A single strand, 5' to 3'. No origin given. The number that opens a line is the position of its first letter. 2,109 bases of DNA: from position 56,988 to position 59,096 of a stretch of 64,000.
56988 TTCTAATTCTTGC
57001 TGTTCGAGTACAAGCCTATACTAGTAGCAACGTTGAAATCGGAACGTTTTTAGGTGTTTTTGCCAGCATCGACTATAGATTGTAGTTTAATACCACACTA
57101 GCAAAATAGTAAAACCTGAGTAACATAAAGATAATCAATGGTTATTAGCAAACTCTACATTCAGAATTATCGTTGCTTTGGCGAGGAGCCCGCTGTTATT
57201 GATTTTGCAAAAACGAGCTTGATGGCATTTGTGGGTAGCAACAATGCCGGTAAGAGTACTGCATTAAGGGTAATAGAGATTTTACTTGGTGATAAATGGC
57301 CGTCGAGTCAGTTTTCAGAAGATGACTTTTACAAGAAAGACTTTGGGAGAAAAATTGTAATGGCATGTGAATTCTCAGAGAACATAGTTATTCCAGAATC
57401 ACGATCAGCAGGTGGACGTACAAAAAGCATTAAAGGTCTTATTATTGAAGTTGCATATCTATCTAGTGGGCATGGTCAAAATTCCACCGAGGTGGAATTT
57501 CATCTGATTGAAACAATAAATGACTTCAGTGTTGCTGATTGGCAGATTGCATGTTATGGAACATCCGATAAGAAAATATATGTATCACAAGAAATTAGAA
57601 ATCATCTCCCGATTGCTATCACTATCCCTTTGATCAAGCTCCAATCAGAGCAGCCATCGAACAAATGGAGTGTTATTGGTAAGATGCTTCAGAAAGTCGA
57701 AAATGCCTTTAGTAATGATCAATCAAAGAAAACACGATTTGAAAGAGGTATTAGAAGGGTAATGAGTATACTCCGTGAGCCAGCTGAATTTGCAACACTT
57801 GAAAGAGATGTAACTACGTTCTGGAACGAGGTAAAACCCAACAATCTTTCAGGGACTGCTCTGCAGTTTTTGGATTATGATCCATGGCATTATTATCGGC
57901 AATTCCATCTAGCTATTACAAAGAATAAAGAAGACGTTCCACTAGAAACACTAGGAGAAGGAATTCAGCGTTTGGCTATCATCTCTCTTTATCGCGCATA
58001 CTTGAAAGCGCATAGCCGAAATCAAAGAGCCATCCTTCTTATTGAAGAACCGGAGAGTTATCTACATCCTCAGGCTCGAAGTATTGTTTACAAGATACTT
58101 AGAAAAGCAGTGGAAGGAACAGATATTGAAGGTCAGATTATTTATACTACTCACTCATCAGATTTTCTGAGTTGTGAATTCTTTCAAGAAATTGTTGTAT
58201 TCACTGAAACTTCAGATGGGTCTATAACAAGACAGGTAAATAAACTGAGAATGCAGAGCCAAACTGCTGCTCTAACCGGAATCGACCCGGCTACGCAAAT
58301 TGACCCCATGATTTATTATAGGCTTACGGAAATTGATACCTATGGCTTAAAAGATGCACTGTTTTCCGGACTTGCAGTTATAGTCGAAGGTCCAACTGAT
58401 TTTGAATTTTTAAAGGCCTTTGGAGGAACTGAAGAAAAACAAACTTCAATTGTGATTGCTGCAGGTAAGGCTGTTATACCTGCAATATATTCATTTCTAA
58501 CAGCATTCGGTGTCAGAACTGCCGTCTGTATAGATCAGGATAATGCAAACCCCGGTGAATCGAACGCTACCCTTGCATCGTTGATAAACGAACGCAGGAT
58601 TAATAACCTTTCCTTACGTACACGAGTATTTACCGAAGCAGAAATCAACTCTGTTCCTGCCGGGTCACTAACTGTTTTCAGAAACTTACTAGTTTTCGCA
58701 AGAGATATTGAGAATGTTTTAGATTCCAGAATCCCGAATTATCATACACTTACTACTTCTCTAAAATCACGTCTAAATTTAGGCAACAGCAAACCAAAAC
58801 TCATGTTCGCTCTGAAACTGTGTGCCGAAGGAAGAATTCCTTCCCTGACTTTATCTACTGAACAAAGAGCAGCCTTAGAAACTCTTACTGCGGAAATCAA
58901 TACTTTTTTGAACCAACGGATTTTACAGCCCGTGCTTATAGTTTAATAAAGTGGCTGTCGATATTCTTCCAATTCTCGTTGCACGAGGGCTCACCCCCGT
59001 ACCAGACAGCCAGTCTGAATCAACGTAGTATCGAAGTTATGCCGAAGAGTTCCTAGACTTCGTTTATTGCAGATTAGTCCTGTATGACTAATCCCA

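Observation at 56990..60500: AT-rich 3.4-kb island carrying a stand-alone OLD-family ATPase/Toprim nuclease plus two membrane proteins: candidate horizontally acquired defence module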

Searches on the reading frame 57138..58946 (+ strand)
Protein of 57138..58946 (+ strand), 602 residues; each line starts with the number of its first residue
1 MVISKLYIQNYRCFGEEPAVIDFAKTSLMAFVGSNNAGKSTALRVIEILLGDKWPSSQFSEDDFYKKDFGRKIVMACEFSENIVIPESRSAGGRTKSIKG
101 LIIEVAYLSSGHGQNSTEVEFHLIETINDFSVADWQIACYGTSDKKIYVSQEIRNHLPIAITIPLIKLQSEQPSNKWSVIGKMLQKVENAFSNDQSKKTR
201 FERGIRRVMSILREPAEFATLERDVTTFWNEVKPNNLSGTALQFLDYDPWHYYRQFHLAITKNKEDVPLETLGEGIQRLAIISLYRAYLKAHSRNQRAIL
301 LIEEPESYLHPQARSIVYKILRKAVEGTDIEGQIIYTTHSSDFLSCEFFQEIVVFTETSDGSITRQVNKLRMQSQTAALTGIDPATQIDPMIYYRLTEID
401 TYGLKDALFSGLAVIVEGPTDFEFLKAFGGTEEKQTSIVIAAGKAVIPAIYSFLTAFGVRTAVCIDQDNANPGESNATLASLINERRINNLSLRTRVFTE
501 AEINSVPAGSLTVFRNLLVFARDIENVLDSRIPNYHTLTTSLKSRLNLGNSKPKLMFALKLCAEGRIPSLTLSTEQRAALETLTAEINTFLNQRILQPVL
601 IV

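Call 4: search_protein_families(library=pfam, proteins=[window:57138-58946:+], max_evalue=0.1)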
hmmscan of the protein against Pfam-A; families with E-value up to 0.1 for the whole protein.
window:57138-58946:+ (602 aa): 8 families
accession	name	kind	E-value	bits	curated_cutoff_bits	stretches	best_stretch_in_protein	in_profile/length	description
PF13175.12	AAA_15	-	6.2e-39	135.1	32.1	1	1-343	1-373/374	AAA ATPase domain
PF13304.12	AAA_21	-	1.8e-20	74.6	27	2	217-341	178-300/304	AAA domain, putative AbiEii toxin, Type IV TA system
PF11398.14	DUF2813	-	2.9e-11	43.8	21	2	278-372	260-353/372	Protein of unknown function (DUF2813)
PF13476.12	AAA_23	-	3.1e-08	34.9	27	1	5-175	1-143/201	AAA domain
PF20469.4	OLD-like_TOPRIM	-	1.5e-06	29.1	23.2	1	408-468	1-67/67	Overcoming lysogenization defect protein-like, TOPRIM domain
PF02463.25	SMC_N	-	3.5e-06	27.1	40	1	3-53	2-51/220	RecF/RecN/SMC N terminal domain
PF13514.12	AAA_27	-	0.0019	18.3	22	1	1-50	1-50/206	AAA domain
PF00005.33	ABC_tran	-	0.072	14.1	25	0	23-50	8-35/137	ABC transporter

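Call 5: search_protein_families(library=padloc, proteins=[window:57138-58946:+], max_evalue=0.1)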
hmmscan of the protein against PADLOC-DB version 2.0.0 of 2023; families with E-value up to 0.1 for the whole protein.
window:57138-58946:+ (602 aa): 132 families (the best 25 are shown)
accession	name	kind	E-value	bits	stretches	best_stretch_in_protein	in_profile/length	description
PDLC02358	Old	-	7.2e-38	128.7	1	2-479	3-459/578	Old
PDLC02979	AriA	-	3e-37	127.3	1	1-343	1-372/373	-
PDLC00070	GajA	-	1.5e-27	94.5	1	1-375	1-368/596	AAA ATPase domain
PDLC00062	GajA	-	1.5e-23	81.1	2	264-370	265-370/639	AAA ATPase domain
PDLC00065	GajA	-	4e-23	80.1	2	280-476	317-513/670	AAA ATPase domain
PDLC00090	GajA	-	1.7e-22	77.9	1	1-393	1-413/659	AAA ATPase domain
PDLC00096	GajA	-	4.5e-22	76.5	1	1-374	1-368/630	AAA ATPase domain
PDLC00085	GajA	-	2.2e-21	74.3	2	297-474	268-447/580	AAA ATPase domain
PDLC00069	GajA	-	4.1e-21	73.1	2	251-363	280-400/687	AAA ATPase domain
PDLC02980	AriA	-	4.9e-21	74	2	208-343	169-302/304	-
PDLC04168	GajA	-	2e-20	71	2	264-511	249-471/570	-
PDLC00091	GajA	-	2.8e-20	70.7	1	1-375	1-372/627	AAA ATPase domain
PDLC00067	GajA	-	1.1e-19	68.3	2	177-497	181-489/604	AAA ATPase domain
PDLC00080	GajA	-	3.1e-19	67.1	1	1-358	1-351/622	AAA ATPase domain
PDLC00094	GajA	-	4.4e-19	66.4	2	261-346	260-344/569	AAA ATPase domain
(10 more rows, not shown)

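Call 11: find_homologous_proteins(query=window:57138-58946:+)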
Query window:57138-58946:+ (602 aa): 332 proteins with E <= 0.001 among 8000 candidates; the best 120 are listed.
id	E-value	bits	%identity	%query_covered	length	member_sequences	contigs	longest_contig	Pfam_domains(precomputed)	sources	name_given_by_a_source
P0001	0.0e+0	1340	100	100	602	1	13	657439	PF20469.5,PF11398.15,PF13175.13,PF13476.13,PF02463.26,PF13304.13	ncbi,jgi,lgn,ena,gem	ncbi:MAG: AAA family ATPase [Minisyncoccia bacterium]|jgi:predicted ATP-dependent endonuclease of OL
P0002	3.1e-240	817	59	100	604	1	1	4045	PF20469.5,PF11398.15,PF13175.13,PF13476.13,PF02463.26,PF13304.13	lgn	-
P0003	1.6e-238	811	60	100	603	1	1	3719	PF20469.5,PF11398.15,PF13175.13,PF13476.13,PF02463.26,PF13304.13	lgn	-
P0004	1.8e-238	811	60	100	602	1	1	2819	PF20469.5,PF11398.15,PF13175.13,PF13476.13,PF02463.26,PF13304.13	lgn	-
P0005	1.5e-223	761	57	100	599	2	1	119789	PF20469.5,PF11398.15,PF13175.13,PF13476.13,PF13304.13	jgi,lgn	jgi:predicted ATP-dependent endonuclease of OLD family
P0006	3.6e-222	757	56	100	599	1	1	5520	PF20469.5,PF11398.15,PF13175.13,PF13476.13,PF02463.26,PF13304.13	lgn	-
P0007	1.9e-175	603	47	100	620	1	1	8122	PF20469.5,PF11398.15,PF13175.13,PF13476.13,PF02463.26,PF13304.13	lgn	-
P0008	1.1e-170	587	47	100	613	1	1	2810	PF20469.5,PF11398.15,PF13175.13,PF13476.13,PF02463.26,PF13304.13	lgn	-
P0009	1.2e-170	587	47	99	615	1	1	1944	PF20469.5,PF11398.15,PF13175.13,PF13476.13,PF02463.26,PF13304.13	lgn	-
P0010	1.7e-170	586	49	90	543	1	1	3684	PF20469.5,PF11398.15,PF13175.13,PF13476.13,PF02463.26,PF13304.13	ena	-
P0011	2.9e-170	586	47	100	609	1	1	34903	PF20469.5,PF11398.15,PF13514.13,PF13175.13,PF13476.13,PF13555.13,PF02463.26,PF13304.13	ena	-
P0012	6.4e-169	581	46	100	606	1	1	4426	PF20469.5,PF11398.15,PF13175.13,PF13476.13,PF02463.26,PF13304.13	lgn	-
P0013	3.1e-166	572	46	100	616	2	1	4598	PF20469.5,PF11398.15,PF13175.13,PF13476.13,PF02463.26,PF13304.13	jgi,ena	-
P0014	8.3e-166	571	46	94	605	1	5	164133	PF20469.5,PF11398.15,PF13175.13,PF13476.13,PF02463.26,PF13304.13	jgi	jgi:putative ATP-dependent endonuclease of the OLD family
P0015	2.5e-165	569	45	100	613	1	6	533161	PF20469.5,PF11398.15,PF13514.13,PF13175.13,PF13476.13,PF02463.26,PF13304.13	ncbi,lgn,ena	-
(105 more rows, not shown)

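Call 13: find_encoding_contigs(protein=P0001, flank=8000, max_places=10)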
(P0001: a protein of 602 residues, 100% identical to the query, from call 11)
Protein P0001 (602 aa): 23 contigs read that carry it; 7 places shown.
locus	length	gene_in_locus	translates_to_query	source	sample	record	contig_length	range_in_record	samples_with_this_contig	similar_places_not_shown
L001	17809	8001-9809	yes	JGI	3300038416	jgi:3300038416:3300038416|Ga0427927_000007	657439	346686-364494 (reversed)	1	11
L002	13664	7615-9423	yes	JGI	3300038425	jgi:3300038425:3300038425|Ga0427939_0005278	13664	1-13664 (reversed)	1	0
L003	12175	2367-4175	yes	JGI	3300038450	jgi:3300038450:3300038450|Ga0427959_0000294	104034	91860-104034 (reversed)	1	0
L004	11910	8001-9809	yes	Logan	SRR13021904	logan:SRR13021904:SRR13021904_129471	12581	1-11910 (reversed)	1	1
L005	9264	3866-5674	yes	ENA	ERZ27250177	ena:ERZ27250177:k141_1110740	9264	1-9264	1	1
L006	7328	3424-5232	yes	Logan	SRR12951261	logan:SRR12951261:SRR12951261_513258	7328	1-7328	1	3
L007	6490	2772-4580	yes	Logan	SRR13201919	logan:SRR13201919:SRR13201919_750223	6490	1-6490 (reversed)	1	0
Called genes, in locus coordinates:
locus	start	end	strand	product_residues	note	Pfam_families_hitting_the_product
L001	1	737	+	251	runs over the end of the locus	-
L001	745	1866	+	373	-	PF01098:FTSW_RODA_SPOVE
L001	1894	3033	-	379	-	PF13439:Glyco_transf_4, PF13477:Glyco_trans_4_2, PF13579:Glyco_trans_4_4, PF00534:Glycos_transf_1, PF13692:Glyco_trans_1_4, PF13524:Glyco_trans_1_2 (weak)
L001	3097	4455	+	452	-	PF02397:Bac_transf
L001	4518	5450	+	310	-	PF01073:3Beta_HSD, PF01370:Epimerase, PF02719:Polysacc_synt_2, PF04321:RmlD_sub_bind, PF05368:NmrA (weak), PF16363:GDP_Man_Dehyd, PF07993:NAD_binding_4 (faint), PF13460:NAD_binding_10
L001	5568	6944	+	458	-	PF07549:Sec_GG (faint), PF21760:SecD_1st, PF22599:SecDF_P1_head, PF02355:SecD_SecF_C, PF03176:MMPL (weak)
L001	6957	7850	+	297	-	PF02355:SecD_SecF_C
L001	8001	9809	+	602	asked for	PF02463:SMC_N (faint), PF13175:AAA_15, PF13476:AAA_23, PF13304:AAA_21, PF11398:DUF2813 (weak), PF20469:OLD-like_TOPRIM (weak)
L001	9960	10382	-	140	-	-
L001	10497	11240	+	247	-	-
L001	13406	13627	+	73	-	-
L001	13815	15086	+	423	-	PF00266:Aminotran_5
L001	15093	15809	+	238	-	PF01592:NifU_N, PF04324:Fer2_BFD (weak)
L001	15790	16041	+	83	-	PF01106:NifU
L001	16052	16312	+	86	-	PF13459:Fer4_15 (weak), PF13370:Fer4_13 (weak)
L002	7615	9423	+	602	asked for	PF02463:SMC_N (faint), PF13175:AAA_15, PF13476:AAA_23, PF13304:AAA_21, PF11398:DUF2813 (weak), PF20469:OLD-like_TOPRIM (weak)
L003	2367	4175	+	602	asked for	PF02463:SMC_N (faint), PF13175:AAA_15, PF13476:AAA_23, PF13304:AAA_21, PF11398:DUF2813 (weak), PF20469:OLD-like_TOPRIM (weak)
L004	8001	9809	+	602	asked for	PF02463:SMC_N (faint), PF13175:AAA_15, PF13476:AAA_23, PF13304:AAA_21, PF11398:DUF2813 (weak), PF20469:OLD-like_TOPRIM (weak)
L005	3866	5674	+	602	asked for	PF02463:SMC_N (faint), PF13175:AAA_15, PF13476:AAA_23, PF13304:AAA_21, PF11398:DUF2813 (weak), PF20469:OLD-like_TOPRIM (weak)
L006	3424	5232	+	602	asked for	PF02463:SMC_N (faint), PF13175:AAA_15, PF13476:AAA_23, PF13304:AAA_21, PF11398:DUF2813 (weak), PF20469:OLD-like_TOPRIM (weak)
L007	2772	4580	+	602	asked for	PF02463:SMC_N (faint), PF13175:AAA_15, PF13476:AAA_23, PF13304:AAA_21, PF11398:DUF2813 (weak), PF20469:OLD-like_TOPRIM (weak)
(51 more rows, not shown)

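Call 14: find_encoding_contigs(protein=P0005, flank=8000, max_places=4)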
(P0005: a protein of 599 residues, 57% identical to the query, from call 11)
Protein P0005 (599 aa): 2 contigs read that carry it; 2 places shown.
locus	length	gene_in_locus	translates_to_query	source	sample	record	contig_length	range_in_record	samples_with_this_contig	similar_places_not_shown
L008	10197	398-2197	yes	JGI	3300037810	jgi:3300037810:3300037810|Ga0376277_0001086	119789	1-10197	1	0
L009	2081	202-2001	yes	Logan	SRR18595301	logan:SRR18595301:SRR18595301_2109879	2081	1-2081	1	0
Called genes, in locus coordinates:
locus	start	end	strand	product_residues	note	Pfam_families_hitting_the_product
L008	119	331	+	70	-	-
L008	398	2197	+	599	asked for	PF11398:DUF2813 (faint), PF13175:AAA_15, PF13476:AAA_23, PF13304:AAA_21, PF20469:OLD-like_TOPRIM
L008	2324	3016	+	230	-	PF00753:Lactamase_B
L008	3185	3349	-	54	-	-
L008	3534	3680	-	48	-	-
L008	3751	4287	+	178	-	PF02163:Peptidase_M50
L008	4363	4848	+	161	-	-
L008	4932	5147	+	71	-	-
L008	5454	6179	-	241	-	PF00156:Pribosyltran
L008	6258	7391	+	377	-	PF11104:PilM_2, PF14450:FtsA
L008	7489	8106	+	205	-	-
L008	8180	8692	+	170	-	-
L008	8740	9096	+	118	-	-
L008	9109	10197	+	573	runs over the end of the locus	PF05157:MshEN, PF00437:T2SSE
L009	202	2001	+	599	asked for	PF11398:DUF2813 (faint), PF13175:AAA_15, PF13476:AAA_23, PF13304:AAA_21, PF20469:OLD-like_TOPRIM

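Call 21: search_solved_structures(query=window:57138-58946:+, max_evalue=0.001, show_alignments=2)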
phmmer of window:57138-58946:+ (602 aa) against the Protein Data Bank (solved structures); distinct sequences matched with E-value up to 0.001: 1.
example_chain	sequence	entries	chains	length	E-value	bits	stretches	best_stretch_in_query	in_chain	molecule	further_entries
6p74_A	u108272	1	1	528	4.5e-25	91.4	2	145-463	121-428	Putative ATP-dependent endonuclease of the OLD family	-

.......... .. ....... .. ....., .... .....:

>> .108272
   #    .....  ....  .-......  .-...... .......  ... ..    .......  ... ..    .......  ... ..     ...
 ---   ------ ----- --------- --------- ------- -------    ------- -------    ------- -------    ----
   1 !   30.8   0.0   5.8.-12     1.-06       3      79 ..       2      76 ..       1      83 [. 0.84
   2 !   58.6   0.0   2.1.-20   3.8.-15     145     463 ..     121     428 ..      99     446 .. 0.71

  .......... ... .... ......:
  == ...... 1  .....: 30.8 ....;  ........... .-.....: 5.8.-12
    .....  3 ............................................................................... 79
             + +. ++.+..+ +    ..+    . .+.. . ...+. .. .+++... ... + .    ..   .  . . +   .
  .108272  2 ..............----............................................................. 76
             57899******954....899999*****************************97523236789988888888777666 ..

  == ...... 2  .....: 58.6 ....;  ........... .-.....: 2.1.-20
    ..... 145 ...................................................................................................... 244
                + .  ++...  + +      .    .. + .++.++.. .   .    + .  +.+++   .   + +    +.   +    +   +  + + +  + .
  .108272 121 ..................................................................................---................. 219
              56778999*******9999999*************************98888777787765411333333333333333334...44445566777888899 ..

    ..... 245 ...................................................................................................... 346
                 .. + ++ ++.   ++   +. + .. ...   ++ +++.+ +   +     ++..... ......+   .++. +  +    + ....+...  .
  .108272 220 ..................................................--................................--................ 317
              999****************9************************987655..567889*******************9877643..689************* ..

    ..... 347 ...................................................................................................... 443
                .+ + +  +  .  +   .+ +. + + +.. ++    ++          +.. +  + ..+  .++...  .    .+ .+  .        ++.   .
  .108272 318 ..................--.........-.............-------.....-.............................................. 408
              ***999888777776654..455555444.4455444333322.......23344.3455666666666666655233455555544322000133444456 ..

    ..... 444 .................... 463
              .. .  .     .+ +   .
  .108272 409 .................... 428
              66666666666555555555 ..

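Call 24: find_related_loci(query=A2, collection=genome_contigs, flank=8000)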
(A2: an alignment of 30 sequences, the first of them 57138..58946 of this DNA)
Query A2 (602 aa) in genome_contigs; peptide patterns used: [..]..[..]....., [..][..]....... (x = any residue, [..] = any of these).
110 stretches matched a pattern; 42 encode a relative of the query (tblastn E <= 1e-3); 42 distinct loci.
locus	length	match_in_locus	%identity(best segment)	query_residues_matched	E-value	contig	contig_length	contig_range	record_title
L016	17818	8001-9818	45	1-602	1e-173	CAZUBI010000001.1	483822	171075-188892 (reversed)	MAG TPA_asm: uncultured Candidatus Saccharibacteria bacterium isolate binchicken_co194_85 genome assembly, contig: NODE_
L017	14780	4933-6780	45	1-601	6e-168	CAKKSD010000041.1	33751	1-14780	Thermodesulfovibrionia bacterium isolate Hainich-H32-bin005-1 genome assembly, contig: H32-bin005_1_Hain_H32_02um_R1_550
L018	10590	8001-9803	42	1-601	9e-149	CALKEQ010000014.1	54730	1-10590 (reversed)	MAG: uncultured bacterium isolate S1_Bin_METABAT__4_1 genome assembly, contig: c_000001112938, whole genome shotgun sequ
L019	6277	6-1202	46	217-601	1e-100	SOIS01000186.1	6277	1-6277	MAG: Candidatus Cloacimonadota bacterium isolate E29_bin43 NODE_5812_length_6277_cov_8.192543, whole genome shotgun sequ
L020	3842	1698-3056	25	1-477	1e-16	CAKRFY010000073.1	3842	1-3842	MAG: uncultured Lachnospiraceae bacterium isolate REFINED_METABAT215_TOP10_CONTIGS_1500_ASSEMBLY_K77_MERGED__Hadza_MoBio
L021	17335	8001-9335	23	1-468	5e-13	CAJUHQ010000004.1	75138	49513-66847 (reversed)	MAG TPA_asm: uncultured Lachnospiraceae bacterium isolate MGBC139783 genome assembly, contig: MGBC139783.4, whole genome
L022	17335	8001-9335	23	1-468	5e-13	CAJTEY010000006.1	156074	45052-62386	Lachnospiraceae bacterium isolate B79_4_CH_BP genome assembly, contig: MGBC000131.6, whole genome shotgun sequence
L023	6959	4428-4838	33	263-429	3e-11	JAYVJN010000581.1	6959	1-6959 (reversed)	MAG: Acidobacteriota bacterium isolate GL53_Down_metabat_36 GL53_Down_metabat_36_580, whole genome shotgun sequence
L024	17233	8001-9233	25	1-426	4e-10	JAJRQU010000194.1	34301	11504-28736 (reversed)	MAG: Alphaproteobacteria bacterium isolate Dive100_bin10.85 k141_1058690, whole genome shotgun sequence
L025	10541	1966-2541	27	268-468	6e-10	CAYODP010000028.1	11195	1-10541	MAG TPA_asm: uncultured Candidatus Saccharibacteria bacterium isolate SRP287540_co2_398 genome assembly, contig: NODE_65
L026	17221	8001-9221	24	1-426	6e-10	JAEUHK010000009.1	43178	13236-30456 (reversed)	MAG: Verrucomicrobiaceae bacterium isolate new MAG-15 k141_1382761, whole genome shotgun sequence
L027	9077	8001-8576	27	268-468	7e-10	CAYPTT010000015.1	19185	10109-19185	MAG TPA_asm: uncultured Candidatus Saccharibacteria bacterium isolate SRP287540_co1_126 genome assembly, contig: NODE_29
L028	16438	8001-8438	31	205-339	1e-9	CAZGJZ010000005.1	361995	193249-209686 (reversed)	MAG TPA_asm: uncultured Opitutaceae bacterium isolate SRP193066_co1_154 genome assembly, contig: NODE_40_length_361995_c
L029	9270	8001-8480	31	266-428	1e-9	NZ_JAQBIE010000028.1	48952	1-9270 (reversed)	Paracoccus onchidii strain Z330 Z330_ctg029, whole genome shotgun sequence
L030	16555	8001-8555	28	273-468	1e-9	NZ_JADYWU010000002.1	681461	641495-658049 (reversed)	Salinibacterium sp. SWN167 WN-167_scaffold2, whole genome shotgun sequence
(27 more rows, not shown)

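Call 25: find_related_loci(query=A2, collection=viral_contigs, flank=8000)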
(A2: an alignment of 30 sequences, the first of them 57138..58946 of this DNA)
Query A2 (602 aa) in viral_contigs; peptide patterns used: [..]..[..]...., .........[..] (x = any residue, [..] = any of these).
41 stretches matched a pattern; 5 encode a relative of the query (tblastn E <= 1e-3); 5 distinct loci.
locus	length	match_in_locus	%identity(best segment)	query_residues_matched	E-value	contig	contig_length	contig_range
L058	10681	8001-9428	24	1-477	1e-32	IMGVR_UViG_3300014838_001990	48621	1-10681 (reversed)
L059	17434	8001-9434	24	1-503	8e-15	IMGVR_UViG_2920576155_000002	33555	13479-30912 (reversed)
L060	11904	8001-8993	27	1-340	3e-11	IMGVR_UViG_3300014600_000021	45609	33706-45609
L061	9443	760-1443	23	271-485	4e-8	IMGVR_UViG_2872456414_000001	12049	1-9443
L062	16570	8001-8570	25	259-473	2e-5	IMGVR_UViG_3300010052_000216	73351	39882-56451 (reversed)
